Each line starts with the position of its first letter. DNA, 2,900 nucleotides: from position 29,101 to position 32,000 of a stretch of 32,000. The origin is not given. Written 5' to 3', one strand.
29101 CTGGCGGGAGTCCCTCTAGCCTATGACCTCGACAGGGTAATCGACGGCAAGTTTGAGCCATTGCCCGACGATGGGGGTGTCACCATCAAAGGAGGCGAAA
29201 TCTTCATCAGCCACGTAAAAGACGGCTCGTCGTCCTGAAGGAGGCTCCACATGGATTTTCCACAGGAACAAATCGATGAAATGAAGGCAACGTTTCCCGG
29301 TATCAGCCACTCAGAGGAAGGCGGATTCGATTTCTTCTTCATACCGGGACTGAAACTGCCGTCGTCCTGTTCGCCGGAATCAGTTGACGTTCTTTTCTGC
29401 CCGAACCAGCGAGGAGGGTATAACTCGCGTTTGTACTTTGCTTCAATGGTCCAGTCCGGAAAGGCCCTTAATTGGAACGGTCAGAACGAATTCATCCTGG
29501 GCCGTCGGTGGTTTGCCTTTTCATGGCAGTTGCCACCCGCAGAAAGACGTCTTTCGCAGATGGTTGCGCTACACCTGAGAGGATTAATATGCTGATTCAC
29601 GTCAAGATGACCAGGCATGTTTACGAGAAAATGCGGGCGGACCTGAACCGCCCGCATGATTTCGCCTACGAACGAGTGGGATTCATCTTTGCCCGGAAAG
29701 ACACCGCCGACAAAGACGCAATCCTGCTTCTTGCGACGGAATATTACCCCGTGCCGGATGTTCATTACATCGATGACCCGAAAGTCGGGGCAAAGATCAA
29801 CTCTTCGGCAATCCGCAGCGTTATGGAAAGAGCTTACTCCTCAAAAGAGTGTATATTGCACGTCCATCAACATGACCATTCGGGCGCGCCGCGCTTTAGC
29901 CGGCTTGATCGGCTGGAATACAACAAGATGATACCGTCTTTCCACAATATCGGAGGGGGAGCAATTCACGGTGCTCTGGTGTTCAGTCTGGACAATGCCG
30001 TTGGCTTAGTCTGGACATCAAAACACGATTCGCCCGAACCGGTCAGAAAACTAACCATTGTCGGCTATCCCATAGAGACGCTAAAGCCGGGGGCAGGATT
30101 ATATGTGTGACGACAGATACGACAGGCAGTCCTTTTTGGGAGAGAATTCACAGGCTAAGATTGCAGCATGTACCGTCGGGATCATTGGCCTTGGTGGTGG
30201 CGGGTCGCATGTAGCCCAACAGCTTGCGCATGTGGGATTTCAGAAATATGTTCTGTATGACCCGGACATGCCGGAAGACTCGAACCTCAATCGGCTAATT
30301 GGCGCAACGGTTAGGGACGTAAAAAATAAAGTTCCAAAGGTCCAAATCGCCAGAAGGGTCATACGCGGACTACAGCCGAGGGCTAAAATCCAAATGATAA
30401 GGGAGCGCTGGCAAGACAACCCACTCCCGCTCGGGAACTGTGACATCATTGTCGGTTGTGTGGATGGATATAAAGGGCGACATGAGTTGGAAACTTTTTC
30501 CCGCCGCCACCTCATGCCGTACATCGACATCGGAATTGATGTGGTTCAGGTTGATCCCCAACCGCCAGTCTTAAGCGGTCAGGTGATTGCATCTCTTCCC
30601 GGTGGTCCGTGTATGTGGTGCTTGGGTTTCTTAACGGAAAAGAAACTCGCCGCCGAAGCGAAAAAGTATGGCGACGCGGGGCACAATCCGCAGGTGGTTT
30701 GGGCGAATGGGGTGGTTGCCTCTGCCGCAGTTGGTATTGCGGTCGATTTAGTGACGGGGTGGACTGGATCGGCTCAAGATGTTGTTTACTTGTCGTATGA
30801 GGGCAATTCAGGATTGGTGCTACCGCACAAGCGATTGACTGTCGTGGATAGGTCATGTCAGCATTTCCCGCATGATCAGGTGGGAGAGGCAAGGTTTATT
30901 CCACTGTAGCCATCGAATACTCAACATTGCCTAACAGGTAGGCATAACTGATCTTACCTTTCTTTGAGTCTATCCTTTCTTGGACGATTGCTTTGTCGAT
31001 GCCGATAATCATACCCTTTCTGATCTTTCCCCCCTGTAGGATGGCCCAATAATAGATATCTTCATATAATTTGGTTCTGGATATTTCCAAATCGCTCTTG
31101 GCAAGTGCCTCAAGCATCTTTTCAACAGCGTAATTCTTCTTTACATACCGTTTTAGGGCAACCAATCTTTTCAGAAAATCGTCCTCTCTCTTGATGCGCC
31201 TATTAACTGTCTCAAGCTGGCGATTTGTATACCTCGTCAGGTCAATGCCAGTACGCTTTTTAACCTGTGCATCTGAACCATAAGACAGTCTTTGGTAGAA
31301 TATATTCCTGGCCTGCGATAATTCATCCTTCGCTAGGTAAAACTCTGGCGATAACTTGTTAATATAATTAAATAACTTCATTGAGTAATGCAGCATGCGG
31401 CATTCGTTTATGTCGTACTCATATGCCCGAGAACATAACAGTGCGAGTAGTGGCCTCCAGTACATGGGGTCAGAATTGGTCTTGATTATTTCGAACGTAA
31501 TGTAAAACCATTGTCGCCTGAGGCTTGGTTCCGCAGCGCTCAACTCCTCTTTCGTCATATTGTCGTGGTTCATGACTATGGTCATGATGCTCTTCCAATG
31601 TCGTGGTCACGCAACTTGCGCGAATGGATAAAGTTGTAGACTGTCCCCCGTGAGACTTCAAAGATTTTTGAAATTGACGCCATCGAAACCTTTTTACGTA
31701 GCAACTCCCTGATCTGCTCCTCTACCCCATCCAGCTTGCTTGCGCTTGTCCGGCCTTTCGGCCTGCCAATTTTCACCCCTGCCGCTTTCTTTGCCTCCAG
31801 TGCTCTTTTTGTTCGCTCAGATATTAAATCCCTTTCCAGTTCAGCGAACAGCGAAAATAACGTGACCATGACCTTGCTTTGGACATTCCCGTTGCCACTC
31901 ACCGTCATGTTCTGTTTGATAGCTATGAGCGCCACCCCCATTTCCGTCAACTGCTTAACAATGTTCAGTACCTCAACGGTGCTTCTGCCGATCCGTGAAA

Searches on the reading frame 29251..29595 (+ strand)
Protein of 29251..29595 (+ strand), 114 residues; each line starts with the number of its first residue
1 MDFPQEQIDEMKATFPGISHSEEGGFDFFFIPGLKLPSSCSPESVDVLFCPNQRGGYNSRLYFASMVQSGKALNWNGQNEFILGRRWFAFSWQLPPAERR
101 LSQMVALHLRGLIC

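Call 3: search_protein_families(library=pfam, proteins=[window:29251-29595:+], max_evalue=0.01)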
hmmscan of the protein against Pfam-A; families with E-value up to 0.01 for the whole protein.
window:29251-29595:+ (114 aa): 0 families

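Call 4: search_protein_families(library=padloc, proteins=[window:29251-29595:+], max_evalue=0.01)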
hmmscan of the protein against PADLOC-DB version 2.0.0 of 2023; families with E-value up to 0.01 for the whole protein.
window:29251-29595:+ (114 aa): 0 families

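Call 21: search_solved_structures(query=window:29251-29595:+, max_evalue=1)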
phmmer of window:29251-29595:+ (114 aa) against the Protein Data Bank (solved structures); distinct sequences matched with E-value up to 1: 1.
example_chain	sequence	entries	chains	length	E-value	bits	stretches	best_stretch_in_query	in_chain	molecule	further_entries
9pzc_E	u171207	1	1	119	0.21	14.6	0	38-66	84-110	Immunoglobulin heavy variable 1-46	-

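Call 49: search_protein_families(library=pfam, proteins=[window:29251-29595:+], max_evalue=5)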
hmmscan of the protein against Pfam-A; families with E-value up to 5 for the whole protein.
window:29251-29595:+ (114 aa): 0 families

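Call 50: search_protein_families(library=ncbifam, proteins=[window:29251-29595:+], max_evalue=0.1)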
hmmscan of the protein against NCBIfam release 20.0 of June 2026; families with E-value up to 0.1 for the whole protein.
window:29251-29595:+ (114 aa): 0 families

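Call 58: find_homologous_proteins(query=window:29251-29595:+, max_evalue=0.001)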
Query window:29251-29595:+ (114 aa): 12 proteins with E <= 0.001 among 13 candidates.
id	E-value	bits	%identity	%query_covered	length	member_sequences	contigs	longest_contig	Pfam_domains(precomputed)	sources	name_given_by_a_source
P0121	1.7e-69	249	94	100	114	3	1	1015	-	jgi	jgi:hypothetical protein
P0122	4.1e-62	225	85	100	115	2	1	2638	-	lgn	-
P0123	2.4e-59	216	80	100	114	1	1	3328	-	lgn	-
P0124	6.0e-59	215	81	100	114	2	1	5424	-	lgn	-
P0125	1.1e-57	211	78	100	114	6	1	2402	-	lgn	-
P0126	5.3e-51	189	68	100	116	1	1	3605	-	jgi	jgi:hypothetical protein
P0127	4.3e-48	180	70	98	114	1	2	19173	-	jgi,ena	-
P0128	4.8e-45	170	66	98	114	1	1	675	-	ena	-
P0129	1.6e-43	165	62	100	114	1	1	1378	-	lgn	-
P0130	6.5e-37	144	56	98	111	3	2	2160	-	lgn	-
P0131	4.4e-35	138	60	92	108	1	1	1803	-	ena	-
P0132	6.5e-33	131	54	96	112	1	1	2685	-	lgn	-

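Call 62: find_encoding_contigs(protein=P0127, flank=6000, max_places=2)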
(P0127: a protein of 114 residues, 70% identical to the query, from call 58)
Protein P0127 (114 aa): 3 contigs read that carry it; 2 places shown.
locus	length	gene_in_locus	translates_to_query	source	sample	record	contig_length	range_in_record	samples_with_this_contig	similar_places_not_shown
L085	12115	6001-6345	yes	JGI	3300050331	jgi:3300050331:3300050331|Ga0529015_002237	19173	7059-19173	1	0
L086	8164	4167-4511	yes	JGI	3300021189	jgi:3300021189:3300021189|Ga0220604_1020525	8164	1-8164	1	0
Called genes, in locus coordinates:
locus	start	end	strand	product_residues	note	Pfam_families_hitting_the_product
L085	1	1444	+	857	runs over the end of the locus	PF02743:dCache_1, PF00989:PAS (weak), PF08448:PAS_4, PF00512:HisKA, PF02518:HATPase_c, PF00072:Response_reg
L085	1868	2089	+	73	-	-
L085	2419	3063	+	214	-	-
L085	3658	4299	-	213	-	PF06114:Peptidase_M78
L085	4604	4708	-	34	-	-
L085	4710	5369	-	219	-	-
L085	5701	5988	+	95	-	-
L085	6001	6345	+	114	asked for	-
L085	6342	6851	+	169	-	-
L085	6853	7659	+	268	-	PF00899:ThiF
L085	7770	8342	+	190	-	PF04343:DUF488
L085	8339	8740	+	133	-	PF04343:DUF488 (weak)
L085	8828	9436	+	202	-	PF22557:DuOB (weak)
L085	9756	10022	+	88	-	PF01527:HTH_Tnp_1, PF13384:HTH_23 (weak), PF13518:HTH_28 (weak)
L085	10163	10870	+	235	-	PF13276:HTH_21, PF00665:rve, PF13683:rve_3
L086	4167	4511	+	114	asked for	-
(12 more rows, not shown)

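Call 66: predict_structure(alignment_id=A3)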
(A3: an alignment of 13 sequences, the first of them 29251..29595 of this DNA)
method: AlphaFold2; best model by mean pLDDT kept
length: 114 residues; sequences in the alignment: 13
mean_pLDDT: 90.4   pTM: 0.83
mean pLDDT of the five models: 90.4, 89.7, 89.3, 89.3, 88.8
residues with pLDDT >= 90: 79; 70-90: 34; 50-70: 1; < 50: 0
segments of 3 or more residues with pLDDT < 50: none
pLDDT, mean of each block of 10 residues (from residue 1): 86 93 94 94 95 89 92 85 93 82 92 87
secondary structure, 60 per line:
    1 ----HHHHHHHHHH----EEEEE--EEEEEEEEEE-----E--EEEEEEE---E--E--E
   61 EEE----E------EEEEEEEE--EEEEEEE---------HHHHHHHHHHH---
elements in order: H5-14 E19-23 E26-35 E44-50 E60-63 E75-82 E85-91 H101-111

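Call 70: fold_search(model_id=the predicted structure, library=pdb)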
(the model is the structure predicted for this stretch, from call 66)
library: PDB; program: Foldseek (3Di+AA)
matches with E <= 10: 254; with E <= 0.001: 0
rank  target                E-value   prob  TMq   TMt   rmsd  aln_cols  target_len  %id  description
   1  9eae_C                2.9e-03  1.00  0.67  0.61   4.6       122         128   12  Structure of Citrobacter BubCD(D104A)-BubB (released 2025-09-24)
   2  5vo0_B                3.7e-01  0.20  0.31  0.26   7.9       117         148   15  Structure of a TRAF6-Ubc13~Ub complex (released 2017-12-06)
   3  8em2_A                6.6e-01  0.15  0.29  0.09  11.8       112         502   11  Cryo-EM structure of the human GDH/6PGL endoplasmic bifunctional protein (released 2023-05-03)
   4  6tbg_C                7.0e-01  0.07  0.22  0.08  12.7       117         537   14  Structure of a beta galactosidase with inhibitor (released 2020-08-19)
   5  9m86_A                9.9e-01  0.11  0.26  0.25  11.3       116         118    8  Crystal structure of SpMETTL16 kinase associated 1 domain in complex with U6 snRNA internal stem loop (released 2025-08-06)
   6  6tbi_C                9.9e-01  0.06  0.22  0.08  14.0       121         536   13  Structure of a beta galactosidase with inhibitor (released 2020-08-19)
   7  4q05_A                1.2e+00  0.14  0.20  0.09   3.5        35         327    8  Crystal structure of an esterase E25 (released 2014-06-04)
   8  6tbk_B                1.2e+00  0.07  0.23  0.07  13.2       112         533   13  Structure of a beta galactosidase with inhibitor (released 2020-08-19)
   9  5jaw_A                1.2e+00  0.06  0.23  0.08  14.7       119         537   14  Structure of a beta galactosidase with inhibitor (released 2017-05-10)
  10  8pej_C                1.2e+00  0.06  0.23  0.07  15.2       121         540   14  CjGH35 with a Galactosidase Activity-Based Probe (released 2023-10-04)
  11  6tbi_B                1.2e+00  0.05  0.22  0.07  14.0       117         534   14  Structure of a beta galactosidase with inhibitor (released 2020-08-19)
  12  6tbh_E                1.2e+00  0.06  0.22  0.08  13.2       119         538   13  Structure of a beta galactosidase with inhibitor (released 2020-08-19)
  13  5jaw_D                1.3e+00  0.06  0.22  0.07  12.4       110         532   14  Structure of a beta galactosidase with inhibitor (released 2017-05-10)
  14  6tbf_A                1.3e+00  0.06  0.23  0.08  14.6       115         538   17  Structure of a beta galactosidase with inhibitor (released 2020-08-19)
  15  5jaw_G                1.4e+00  0.05  0.22  0.08  13.0       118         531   11  Structure of a beta galactosidase with inhibitor (released 2017-05-10)
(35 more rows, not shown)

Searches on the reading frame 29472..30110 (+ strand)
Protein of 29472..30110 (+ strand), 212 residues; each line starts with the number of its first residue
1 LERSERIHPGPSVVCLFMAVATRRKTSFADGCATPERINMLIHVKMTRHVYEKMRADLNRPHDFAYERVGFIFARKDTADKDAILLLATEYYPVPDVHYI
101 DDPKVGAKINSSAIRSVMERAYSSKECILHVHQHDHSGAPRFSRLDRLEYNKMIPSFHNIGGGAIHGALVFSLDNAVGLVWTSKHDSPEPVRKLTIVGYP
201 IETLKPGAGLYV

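Call 3: search_protein_families(library=pfam, proteins=[window:29472-30110:+], max_evalue=0.01)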
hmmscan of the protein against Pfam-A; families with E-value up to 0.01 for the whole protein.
window:29472-30110:+ (212 aa): 0 families

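Call 4: search_protein_families(library=padloc, proteins=[window:29472-30110:+], max_evalue=0.01)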
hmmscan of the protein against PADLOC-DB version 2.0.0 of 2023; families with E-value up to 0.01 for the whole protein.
window:29472-30110:+ (212 aa): 0 families

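Call 22: search_solved_structures(query=window:29589-30110:+, max_evalue=1)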
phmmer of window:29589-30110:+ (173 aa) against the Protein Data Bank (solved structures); distinct sequences matched with E-value up to 1: 2.
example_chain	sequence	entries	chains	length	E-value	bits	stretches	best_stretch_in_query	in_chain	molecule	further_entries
2q7z_A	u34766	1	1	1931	0.28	14.2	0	58-94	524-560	Complement receptor type 1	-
3dd7_A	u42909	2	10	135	0.49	13.4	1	31-95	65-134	Death on curing protein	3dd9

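Call 49: search_protein_families(library=pfam, proteins=[window:29589-30110:+], max_evalue=5)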
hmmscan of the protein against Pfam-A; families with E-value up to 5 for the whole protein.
window:29589-30110:+ (173 aa): 0 families

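Call 50: search_protein_families(library=ncbifam, proteins=[window:29589-30110:+], max_evalue=0.1)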
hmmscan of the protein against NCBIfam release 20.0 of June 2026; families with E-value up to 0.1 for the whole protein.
window:29589-30110:+ (173 aa): 0 families

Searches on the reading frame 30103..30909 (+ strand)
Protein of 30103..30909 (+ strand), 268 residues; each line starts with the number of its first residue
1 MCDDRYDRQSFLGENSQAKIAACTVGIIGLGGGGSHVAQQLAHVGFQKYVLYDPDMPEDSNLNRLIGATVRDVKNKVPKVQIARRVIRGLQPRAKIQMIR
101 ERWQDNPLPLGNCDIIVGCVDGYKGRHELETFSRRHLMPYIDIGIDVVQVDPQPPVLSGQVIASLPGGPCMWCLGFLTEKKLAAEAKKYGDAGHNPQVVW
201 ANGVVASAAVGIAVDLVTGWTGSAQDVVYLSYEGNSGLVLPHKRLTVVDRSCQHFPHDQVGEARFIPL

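Call 3: search_protein_families(library=pfam, proteins=[window:30103-30909:+], max_evalue=0.01)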
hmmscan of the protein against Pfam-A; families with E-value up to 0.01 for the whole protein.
window:30103-30909:+ (268 aa): 2 families
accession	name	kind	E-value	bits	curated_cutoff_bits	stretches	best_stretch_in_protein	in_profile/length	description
PF00899.27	ThiF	-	1.8e-27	96.5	28.1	1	10-236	5-221/238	ThiF family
PF02826.25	2-Hacid_dh_C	-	0.00059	19.7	25.1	1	16-60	30-73/178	D-isomer specific 2-hydroxyacid dehydrogenase, NAD binding domain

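Call 4: search_protein_families(library=padloc, proteins=[window:30103-30909:+], max_evalue=0.01)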
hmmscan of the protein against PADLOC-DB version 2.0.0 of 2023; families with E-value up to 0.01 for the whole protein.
window:30103-30909:+ (268 aa): 24 families
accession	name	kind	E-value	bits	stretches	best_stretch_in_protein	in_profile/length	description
PDLC00855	E1-E2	-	9.1e-10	36.2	1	15-101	295-378/579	E1-E2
PDLC00836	E1-E2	-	4.7e-09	33.4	1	15-136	334-457/602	E1-E2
PDLC00846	E1-E2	-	5.6e-09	33.1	1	5-135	299-433/587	E1-E2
PDLC00832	E1-E2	-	1.9e-08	31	1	15-69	331-385/588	E1-E2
PDLC00837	E1-E2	-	2.6e-08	31.1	1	17-119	320-427/593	E1-E2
PDLC00848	E1-E2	-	3.6e-07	26.9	1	17-119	369-472/607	E1-E2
PDLC00850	E1-E2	-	2.7e-06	24.1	1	22-101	314-390/566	E1-E2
PDLC00829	E1-E2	-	3.2e-06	24.5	1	19-139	168-289/426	E1-E2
PDLC00840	E1-E2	-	4.6e-06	24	1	21-119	212-312/458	E1-E2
PDLC00830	E1-E2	-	5e-06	23.1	1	17-108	305-393/551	E1-E2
PDLC00835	E1-E2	-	7.9e-06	22.5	1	20-133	371-484/778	E1-E2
PDLC00844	E1-E2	-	1.6e-05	21.7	1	15-68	269-322/489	E1-E2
PDLC00843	E1-E2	-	2.1e-05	21.3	1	17-66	313-362/575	E1-E2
PDLC00856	E1-E2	-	2.3e-05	21.1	1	24-137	324-437/573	E1-E2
PDLC00847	E1-E2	-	2.9e-05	20.7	1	19-77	283-341/523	E1-E2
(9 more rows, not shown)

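Call 23: search_solved_structures(query=window:30103-30909:+, max_evalue=0.001)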
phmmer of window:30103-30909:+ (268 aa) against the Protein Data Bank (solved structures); distinct sequences matched with E-value up to 0.001: 34.
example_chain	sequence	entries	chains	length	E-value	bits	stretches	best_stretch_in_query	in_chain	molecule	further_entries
9ea4_A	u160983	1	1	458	3.7e-16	62.6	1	23-154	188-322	Citrobacter BubCD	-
9ea5_A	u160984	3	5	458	3.7e-16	62.6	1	23-154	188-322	Citrobacter BubCD | Citrobacter BubCD D104A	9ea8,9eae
9eav_A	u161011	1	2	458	3.8e-16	62.6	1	23-154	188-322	Citrobacter BubCD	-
1zud_1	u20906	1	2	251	3.4e-09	39.8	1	5-131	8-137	Adenylyltransferase thiF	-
1zfn_A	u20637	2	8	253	3.5e-09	39.7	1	5-131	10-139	Adenylyltransferase thiF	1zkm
3guc_A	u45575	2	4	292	2.6e-07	33.6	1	18-145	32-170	Ubiquitin-like modifier-activating enzyme 5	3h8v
5iaa_A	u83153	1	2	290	2.6e-07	33.6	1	18-145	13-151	Ubiquitin-like modifier-activating enzyme 5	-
6h78_A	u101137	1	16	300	2.7e-07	33.5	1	18-145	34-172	Ubiquitin-like modifier-activating enzyme 5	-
6h77_A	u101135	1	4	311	3e-07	33.4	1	18-145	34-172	Ubiquitin-like modifier-activating enzyme 5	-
5l95_A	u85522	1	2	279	4.5e-07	32.8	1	19-145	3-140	Ubiquitin-like modifier-activating enzyme 5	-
4d7a_A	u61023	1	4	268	1.1e-06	31.6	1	12-153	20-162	TRNA THREONYLCARBAMOYLADENOSINE DEHYDRATASE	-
4yed_A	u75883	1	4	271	1.1e-06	31.5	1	12-153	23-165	tRNA threonylcarbamoyladenosine dehydratase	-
4d79_A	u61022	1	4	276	1.1e-06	31.5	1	12-153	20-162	TRNA THREONYLCARBAMOYLADENOSINE DEHYDRATASE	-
4rdh_A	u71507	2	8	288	1.3e-06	31.3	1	12-153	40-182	tRNA threonylcarbamoyladenosine dehydratase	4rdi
9hmp_A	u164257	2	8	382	2.4e-06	30.4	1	9-141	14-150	tRNA threonylcarbamoyladenosine dehydratase 1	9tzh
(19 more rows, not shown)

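Call 50: search_protein_families(library=ncbifam, proteins=[window:30103-30909:+], max_evalue=0.1)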
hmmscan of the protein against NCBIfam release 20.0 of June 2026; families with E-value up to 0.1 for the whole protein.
window:30103-30909:+ (268 aa): 29 families (the best 25 are shown)
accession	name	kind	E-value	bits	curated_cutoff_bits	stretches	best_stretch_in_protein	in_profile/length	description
TIGR02356.1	adenyl_thiF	equivalog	1.6e-19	70.1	275.25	1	5-214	1-200/203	thiazole biosynthesis adenylyltransferase ThiF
NF006204.0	PRK08328.1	equivalog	7.5e-18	65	339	1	4-168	8-165/231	hypothetical protein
NF006395.0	PRK08644.1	equivalog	5.4e-16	58.9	159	1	13-127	21-134/215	sulfur carrier protein ThiS adenylyltransferase ThiF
NF004281.0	PRK05690.1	subfamily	1.2e-14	54.1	266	1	5-142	12-152/250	molybdopterin-synthase adenylyltransferase MoeB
NF006444.0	PRK08762.1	equivalog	1.4e-14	53.6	449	1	4-174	126-294/387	molybdopterin-synthase adenylyltransferase MoeB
NF047750.1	SAMPActivE1UbaA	equivalog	2.7e-13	49.9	450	1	4-174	11-175/270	SAMP-activating enzyme E1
TIGR02355.1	moeB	equivalog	5.2e-13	48.9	376.55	1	5-142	4-144/240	molybdopterin-synthase adenylyltransferase MoeB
NF006077.0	PRK08223.1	equivalog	1.7e-11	43.7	266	1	11-123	17-129/296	hypothetical protein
NF009123.0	PRK12475.1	subfamily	3e-11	43.2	510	1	3-142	2-146/338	MoeB/ThiF family adenylyltransferase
NF004111.0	PRK05600.1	equivalog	1.2e-10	41.1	437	1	12-124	31-143/371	ThiF family adenylyltransferase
TIGR02354.1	thiF_fam2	equivalog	2.6e-09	37.3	152.2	1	17-121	16-119/200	thiamine biosynthesis protein ThiF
NF004804.0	PRK06153.1-3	equivalog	3.8e-09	36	340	1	17-148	174-305/401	hypothetical protein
NF004805.0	PRK06153.1-4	equivalog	3.7e-08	32.9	352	1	18-152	171-305/392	hypothetical protein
NF011696.0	PRK15116.1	equivalog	4.9e-08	33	304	1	12-153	20-162/268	tRNA cyclic N6-threonylcarbamoyladenosine(37) synthase TcdA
NF005646.0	PRK07411.1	equivalog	6.3e-07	28.8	633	1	5-126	18-142/390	molybdopterin-synthase adenylyltransferase MoeB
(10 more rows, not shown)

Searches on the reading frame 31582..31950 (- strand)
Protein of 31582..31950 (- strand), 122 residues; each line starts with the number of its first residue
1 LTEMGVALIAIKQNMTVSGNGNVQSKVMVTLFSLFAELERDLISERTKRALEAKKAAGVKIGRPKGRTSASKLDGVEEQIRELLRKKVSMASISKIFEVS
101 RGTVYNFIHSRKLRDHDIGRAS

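Call 49: search_protein_families(library=pfam, proteins=[window:31582-31950:-], max_evalue=5)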
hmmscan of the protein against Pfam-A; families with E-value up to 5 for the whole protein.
window:31582-31950:- (122 aa): 12 families
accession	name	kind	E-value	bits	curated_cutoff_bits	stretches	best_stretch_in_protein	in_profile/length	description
PF00239.26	Resolvase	-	1.4e-09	38.6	23.3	1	3-59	91-144/145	Resolvase, N terminal domain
PF02796.21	HTH_7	-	0.00035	21.1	23.8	1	77-105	11-39/45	Helix-turn-helix domain of resolvase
PF08279.18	HTH_11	-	0.0014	18.9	25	1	78-108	3-36/55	HTH domain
PF12728.13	HTH_17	-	0.006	17.3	27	1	94-120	8-34/51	Helix-turn-helix domain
PF13518.12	HTH_28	-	0.0089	16.5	25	1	80-109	6-34/52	Helix-turn-helix domain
PF13613.12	HTH_Tnp_4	-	0.0096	15.9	27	1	84-109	16-41/53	Helix-turn-helix of DDE superfamily endonuclease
PF13542.12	HTH_Tnp_ISL3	-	0.014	15.3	27.4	1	77-108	17-47/51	Helix-turn-helix domain of transposase family ISL3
PF13936.12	HTH_38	-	0.028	14.6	27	1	78-106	11-39/44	Helix-turn-helix domain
PF13309.12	HTH_22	-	0.046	14.2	29.6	1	86-108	40-62/63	HTH domain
PF13384.12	HTH_23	-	0.053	13.8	24.6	1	83-109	13-39/50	Homeodomain-like domain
PF06267.17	DUF1028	-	0.053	13.8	26.2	1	9-70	105-163/193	Family of unknown function (DUF1028)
PF13551.12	HTH_29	-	0.093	13.3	28.1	1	83-110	7-35/64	Winged helix-turn helix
